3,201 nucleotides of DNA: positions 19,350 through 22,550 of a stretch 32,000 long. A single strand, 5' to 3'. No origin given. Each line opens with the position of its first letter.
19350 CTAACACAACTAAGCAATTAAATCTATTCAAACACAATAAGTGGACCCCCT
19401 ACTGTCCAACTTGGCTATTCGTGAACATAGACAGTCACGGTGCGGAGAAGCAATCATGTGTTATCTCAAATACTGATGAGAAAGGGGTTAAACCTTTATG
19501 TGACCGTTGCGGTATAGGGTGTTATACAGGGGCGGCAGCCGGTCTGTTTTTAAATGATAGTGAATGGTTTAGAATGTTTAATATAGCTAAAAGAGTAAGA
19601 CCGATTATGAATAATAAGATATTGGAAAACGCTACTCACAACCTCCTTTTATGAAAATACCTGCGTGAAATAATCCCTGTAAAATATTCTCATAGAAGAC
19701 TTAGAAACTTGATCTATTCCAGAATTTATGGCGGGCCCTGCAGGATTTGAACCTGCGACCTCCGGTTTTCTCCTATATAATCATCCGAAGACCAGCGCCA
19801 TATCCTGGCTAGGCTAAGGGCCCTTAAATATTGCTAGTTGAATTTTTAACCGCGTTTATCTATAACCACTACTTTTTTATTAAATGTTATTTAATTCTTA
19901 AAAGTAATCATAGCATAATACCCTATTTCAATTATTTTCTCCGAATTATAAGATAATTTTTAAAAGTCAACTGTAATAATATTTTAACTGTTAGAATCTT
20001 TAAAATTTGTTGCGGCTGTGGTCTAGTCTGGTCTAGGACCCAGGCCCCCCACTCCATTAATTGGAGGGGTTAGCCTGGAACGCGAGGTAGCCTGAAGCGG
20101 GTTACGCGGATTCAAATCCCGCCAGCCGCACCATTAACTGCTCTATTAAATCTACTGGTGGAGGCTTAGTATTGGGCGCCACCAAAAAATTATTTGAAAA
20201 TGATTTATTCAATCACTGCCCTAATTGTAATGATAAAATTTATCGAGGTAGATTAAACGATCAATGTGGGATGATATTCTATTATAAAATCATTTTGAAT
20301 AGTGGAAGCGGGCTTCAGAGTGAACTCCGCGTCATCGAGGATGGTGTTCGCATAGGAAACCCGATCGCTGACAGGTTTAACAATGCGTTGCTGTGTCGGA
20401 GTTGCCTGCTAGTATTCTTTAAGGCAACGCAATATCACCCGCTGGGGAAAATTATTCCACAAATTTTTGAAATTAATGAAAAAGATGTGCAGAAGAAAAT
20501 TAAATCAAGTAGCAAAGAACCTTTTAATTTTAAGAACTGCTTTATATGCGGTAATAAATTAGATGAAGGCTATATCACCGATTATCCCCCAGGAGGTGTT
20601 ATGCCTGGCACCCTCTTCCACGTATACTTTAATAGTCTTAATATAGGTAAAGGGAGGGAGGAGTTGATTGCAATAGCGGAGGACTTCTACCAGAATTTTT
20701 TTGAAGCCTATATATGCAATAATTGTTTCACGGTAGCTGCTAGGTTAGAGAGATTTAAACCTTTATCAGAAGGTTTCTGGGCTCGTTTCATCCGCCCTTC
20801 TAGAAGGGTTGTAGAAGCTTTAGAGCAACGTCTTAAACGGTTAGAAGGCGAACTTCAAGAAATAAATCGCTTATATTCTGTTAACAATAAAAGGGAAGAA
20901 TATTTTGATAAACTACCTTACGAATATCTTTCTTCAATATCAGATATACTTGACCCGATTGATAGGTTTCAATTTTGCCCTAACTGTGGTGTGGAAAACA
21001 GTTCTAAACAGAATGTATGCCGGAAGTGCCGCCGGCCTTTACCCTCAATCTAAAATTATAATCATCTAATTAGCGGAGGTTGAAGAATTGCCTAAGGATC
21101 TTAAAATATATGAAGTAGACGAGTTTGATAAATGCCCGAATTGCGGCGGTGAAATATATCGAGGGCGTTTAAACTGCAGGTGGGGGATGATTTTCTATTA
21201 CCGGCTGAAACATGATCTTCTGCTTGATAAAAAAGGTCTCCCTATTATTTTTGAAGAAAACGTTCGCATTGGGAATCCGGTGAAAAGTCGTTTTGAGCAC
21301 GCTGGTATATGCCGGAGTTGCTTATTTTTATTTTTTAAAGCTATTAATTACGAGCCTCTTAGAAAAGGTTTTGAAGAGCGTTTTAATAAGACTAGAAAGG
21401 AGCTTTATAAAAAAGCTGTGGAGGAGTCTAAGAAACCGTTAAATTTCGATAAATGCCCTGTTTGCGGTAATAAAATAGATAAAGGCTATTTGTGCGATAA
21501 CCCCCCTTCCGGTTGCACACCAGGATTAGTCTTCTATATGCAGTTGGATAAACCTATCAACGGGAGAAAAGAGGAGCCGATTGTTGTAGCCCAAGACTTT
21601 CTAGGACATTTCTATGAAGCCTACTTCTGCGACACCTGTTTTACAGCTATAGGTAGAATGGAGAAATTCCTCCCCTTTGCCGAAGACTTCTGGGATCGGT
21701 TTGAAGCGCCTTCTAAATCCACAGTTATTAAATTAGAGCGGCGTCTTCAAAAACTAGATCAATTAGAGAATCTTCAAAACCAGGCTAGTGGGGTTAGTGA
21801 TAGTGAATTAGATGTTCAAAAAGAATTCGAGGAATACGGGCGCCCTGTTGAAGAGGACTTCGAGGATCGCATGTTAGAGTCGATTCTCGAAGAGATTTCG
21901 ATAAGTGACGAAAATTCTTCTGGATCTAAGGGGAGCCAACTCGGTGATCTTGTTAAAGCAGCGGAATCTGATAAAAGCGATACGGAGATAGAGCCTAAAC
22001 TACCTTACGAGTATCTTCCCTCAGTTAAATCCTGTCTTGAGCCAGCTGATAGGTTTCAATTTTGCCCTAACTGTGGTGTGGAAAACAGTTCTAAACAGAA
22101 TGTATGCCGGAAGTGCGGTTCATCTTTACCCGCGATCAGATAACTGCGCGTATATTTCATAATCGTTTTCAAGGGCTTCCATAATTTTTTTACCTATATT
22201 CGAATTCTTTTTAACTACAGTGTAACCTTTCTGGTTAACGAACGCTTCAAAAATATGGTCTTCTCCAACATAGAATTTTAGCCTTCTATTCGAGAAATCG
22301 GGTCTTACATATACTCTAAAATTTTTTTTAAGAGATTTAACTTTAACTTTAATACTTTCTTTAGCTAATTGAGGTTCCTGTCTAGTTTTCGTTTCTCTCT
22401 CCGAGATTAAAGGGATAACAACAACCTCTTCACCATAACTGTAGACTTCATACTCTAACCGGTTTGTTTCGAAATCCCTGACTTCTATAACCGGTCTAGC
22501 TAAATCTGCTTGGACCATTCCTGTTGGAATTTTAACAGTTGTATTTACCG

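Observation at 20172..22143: Tandem pair of unclassifiable triple-zinc-ribbon proteins with an internal module duplication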

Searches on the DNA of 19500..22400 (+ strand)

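Call 18: search_rna_families(source=window, start=19500, end=22400, threshold=evalue, max_evalue=0.1)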
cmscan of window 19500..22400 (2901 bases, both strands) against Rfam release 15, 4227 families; matches with E-value up to 0.1: 3.
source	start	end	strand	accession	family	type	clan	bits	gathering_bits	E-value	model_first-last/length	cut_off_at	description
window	19732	19823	-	RF00005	tRNA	Gene; tRNA;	CL00001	52.6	29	8.7e-10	1-71/71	no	tRNA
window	20012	20130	+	RF00005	tRNA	Gene; tRNA;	CL00001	38.2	29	7.8e-06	1-71/71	no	tRNA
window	19731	19823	+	RF04354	Plastid-ycf2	Cis-reg;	-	24.9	65.7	0.04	1-75/75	no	Plastid-ycf2 5UTR RNA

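Call 56: search_rna_families(sources=[L001, L002, L004, L005, L006, L007], threshold=gathering)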
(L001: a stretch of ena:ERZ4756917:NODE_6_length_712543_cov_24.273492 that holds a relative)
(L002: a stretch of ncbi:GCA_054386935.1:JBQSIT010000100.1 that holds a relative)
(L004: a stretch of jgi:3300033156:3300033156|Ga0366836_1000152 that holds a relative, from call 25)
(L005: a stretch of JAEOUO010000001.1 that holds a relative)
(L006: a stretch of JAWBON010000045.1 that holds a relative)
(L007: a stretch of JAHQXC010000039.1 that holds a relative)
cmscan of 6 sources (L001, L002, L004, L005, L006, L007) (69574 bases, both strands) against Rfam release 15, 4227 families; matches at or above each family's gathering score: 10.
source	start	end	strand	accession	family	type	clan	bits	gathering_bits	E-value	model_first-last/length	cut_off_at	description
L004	7789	7863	+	RF00005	tRNA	Gene; tRNA;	CL00001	64.9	29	8.5e-12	1-71/71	no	tRNA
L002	759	853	-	RF00005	tRNA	Gene; tRNA;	CL00001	59.4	29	2.8e-10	1-71/71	no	tRNA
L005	5571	5660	-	RF00005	tRNA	Gene; tRNA;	CL00001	52.8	29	1.9e-08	1-71/71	no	tRNA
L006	293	381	-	RF00005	tRNA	Gene; tRNA;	CL00001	52.8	29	1.8e-08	1-71/71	no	tRNA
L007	9536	9631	-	RF00005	tRNA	Gene; tRNA;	CL00001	50.3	29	8.8e-08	1-71/71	no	tRNA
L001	7535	7627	-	RF00005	tRNA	Gene; tRNA;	CL00001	49.2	29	1.8e-07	1-71/71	no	tRNA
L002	959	1051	+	RF00005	tRNA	Gene; tRNA;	CL00001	48.9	29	2.1e-07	1-71/71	no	tRNA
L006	637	755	+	RF00005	tRNA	Gene; tRNA;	CL00001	35.4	29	0.0011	1-71/71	no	tRNA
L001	7791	7912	+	RF00005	tRNA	Gene; tRNA;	CL00001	35.1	29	0.0014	1-71/71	no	tRNA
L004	7455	7581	-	RF00005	tRNA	Gene; tRNA;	CL00001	29.5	29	0.047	1-71/71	no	tRNA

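Call 58: search_rna_families(source=window, start=19990, end=20150, threshold=evalue, max_evalue=0.01, show_alignments=1)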
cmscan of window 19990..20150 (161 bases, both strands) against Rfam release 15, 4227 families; matches with E-value up to 0.01: 1.
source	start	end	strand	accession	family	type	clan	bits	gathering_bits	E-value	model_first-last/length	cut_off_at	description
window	20012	20130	+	RF00005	tRNA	Gene; tRNA;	CL00001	38.2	29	4.3e-07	1-71/71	no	tRNA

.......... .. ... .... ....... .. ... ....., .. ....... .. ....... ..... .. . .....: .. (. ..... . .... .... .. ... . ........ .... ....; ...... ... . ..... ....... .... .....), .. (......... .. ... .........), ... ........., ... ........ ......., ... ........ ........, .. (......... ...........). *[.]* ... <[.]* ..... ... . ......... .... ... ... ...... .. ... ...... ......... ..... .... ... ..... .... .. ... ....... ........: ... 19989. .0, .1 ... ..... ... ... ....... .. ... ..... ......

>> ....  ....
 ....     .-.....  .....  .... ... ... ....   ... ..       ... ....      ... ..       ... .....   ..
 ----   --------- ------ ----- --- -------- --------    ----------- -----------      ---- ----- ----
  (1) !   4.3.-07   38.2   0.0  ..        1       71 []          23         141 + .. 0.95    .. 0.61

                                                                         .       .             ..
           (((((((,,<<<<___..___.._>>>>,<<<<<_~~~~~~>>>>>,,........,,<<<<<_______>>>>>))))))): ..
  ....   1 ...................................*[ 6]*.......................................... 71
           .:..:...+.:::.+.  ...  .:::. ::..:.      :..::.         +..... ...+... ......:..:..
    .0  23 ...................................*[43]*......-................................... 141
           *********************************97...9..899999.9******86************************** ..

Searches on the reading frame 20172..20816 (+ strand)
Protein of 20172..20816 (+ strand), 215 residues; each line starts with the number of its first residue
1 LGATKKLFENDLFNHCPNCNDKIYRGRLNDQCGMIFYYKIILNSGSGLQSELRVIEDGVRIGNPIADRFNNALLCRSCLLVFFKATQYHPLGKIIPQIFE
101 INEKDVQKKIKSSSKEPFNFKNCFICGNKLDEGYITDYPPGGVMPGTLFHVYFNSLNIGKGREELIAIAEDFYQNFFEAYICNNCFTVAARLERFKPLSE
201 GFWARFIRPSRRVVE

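Call 23: search_protein_representatives(alignment_id=A2)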
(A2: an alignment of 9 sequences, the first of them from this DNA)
Query: 9 sequences, 214 profile positions. Proteins with E-value up to 0.001 (for the whole library): 3; up to 1e-10: 3; up to 1e-30: 3. The best 3 are listed.
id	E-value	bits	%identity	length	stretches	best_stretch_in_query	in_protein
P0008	2.2e-113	393.3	-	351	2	1-214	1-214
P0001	1.3e-108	377.7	-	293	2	1-213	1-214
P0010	9.0e-64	231.1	-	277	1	11-214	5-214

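Call 25: find_encoding_contigs(protein=P0010, flank=8000, max_places=4)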
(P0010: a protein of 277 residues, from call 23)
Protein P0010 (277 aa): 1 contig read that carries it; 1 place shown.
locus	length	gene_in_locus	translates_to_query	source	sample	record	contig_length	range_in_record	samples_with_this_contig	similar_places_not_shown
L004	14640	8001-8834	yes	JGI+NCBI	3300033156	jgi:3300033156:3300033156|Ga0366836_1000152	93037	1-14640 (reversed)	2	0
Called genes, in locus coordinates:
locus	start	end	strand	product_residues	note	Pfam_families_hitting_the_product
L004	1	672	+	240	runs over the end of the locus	PF00588:SpoU_methylase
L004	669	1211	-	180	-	PF00252:Ribosomal_L16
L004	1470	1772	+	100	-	PF01883:FeS_assembly_P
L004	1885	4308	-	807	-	PF01326:PPDK_N, PF00391:PEP-utilizers, PF02896:PEP-utilizers_C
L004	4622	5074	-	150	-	PF03686:UPF0146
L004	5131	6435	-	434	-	PF03952:Enolase_N, PF00113:Enolase_C, PF13378:MR_MLE_C (weak)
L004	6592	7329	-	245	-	PF00899:ThiF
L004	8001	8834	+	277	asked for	PF13240:Zn_Ribbon_1 (weak)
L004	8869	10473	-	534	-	PF01850:PIN (weak), PF00437:T2SSE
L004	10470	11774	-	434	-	PF13393:tRNA-synt_His, PF00587:tRNA-synt_2b, PF03129:HGTP_anticodon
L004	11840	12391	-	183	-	PF02778:tRNA_int_endo_N, PF01974:tRNA_int_endo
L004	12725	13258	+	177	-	PF01750:HycI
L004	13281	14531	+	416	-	PF01008:IF-2B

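Call 26: list_cluster_members(proteins=[P0010, P0003, P0008])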
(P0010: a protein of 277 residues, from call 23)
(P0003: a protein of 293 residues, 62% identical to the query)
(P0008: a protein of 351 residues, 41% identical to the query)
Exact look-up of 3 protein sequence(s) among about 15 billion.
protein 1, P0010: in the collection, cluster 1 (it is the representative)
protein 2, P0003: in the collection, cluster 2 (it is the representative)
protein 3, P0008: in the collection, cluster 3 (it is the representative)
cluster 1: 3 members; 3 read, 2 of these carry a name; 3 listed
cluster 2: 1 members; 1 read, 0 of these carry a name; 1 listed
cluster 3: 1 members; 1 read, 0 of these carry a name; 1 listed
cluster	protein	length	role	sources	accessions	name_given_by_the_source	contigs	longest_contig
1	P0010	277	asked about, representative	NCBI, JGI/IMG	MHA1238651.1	MAG: zinc-ribbon domain-containing protein [Candidatus Odinarchaeia archaeon]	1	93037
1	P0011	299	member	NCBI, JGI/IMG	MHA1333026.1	MAG: zinc-ribbon domain-containing protein [Candidatus Odinarchaeia archaeon]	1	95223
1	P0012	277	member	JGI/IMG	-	-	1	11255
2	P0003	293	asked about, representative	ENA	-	-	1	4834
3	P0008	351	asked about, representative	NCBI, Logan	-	-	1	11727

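Call 27: search_solved_structures(query=A2, max_evalue=10, show_alignments=2)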
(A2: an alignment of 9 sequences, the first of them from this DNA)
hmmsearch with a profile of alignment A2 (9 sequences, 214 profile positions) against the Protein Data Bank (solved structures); distinct sequences matched with E-value up to 10: 1.
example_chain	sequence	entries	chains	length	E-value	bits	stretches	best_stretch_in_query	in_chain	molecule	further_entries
9lq5_G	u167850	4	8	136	0.45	13.1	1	107-184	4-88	CRISPR type III-B/RAMP module-associated protein Cmr5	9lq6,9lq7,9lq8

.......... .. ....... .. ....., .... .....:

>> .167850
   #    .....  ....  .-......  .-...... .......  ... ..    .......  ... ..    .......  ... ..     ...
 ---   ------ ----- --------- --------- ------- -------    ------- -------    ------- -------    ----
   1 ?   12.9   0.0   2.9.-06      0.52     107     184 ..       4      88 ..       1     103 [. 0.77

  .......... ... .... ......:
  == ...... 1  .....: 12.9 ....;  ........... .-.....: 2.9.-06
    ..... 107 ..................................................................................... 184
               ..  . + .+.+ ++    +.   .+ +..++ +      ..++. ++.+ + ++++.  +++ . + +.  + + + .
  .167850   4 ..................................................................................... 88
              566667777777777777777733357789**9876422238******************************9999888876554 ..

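Call 44: search_protein_families(library=padloc, proteins=[P0010], max_evalue=1)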
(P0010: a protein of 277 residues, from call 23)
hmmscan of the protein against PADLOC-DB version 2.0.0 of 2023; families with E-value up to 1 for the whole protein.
P0010 (277 aa): 2 families
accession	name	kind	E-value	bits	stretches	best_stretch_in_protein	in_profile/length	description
PDLC04270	PDC-M01B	-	0.027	11.9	0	218-260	66-104/280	-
PDLC04447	PDC-M14A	-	0.049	12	1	251-262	43-54/152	-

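Call 45: search_protein_families(library=phrogs, proteins=[P0010], max_evalue=1)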
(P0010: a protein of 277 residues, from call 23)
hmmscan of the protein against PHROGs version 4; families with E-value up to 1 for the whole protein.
P0010 (277 aa): 17 families
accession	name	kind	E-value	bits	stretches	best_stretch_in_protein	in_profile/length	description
phrog_13234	-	unknown function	2.9e-05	24.7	1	119-133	10-24/37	-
phrog_10714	-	unknown function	3.6e-05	25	1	205-276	40-100/109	-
phrog_19315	-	unknown function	0.00016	21.9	1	65-127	202-265/348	-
phrog_22112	-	unknown function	0.015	16.7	0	118-130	65-77/80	-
phrog_4852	-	unknown function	0.016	15.9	1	246-275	8-39/194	-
phrog_6422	-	moron, auxiliary metabolic gene and host takeover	0.019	16.4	0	117-132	27-42/120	Lar-like restriction alleviation protein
phrog_23822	-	unknown function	0.055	14.7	0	173-207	46-80/107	-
phrog_10292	-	unknown function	0.081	13.9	0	251-274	3-26/136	-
phrog_2546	-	unknown function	0.1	13.8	0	252-275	1-24/180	-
phrog_6586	-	unknown function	0.13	13.1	0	251-276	3-28/129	-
phrog_16351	-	DNA, RNA and nucleotide metabolism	0.16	13.5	0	250-275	62-87/97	DNA binding protein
phrog_34822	-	unknown function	0.31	11.7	0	123-131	10-18/46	-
phrog_5584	-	unknown function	0.49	11.8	0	247-273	14-40/60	-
phrog_1494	-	unknown function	0.55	10.4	0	114-132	193-211/226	-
phrog_22543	-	unknown function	0.62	11.5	0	238-263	75-99/105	-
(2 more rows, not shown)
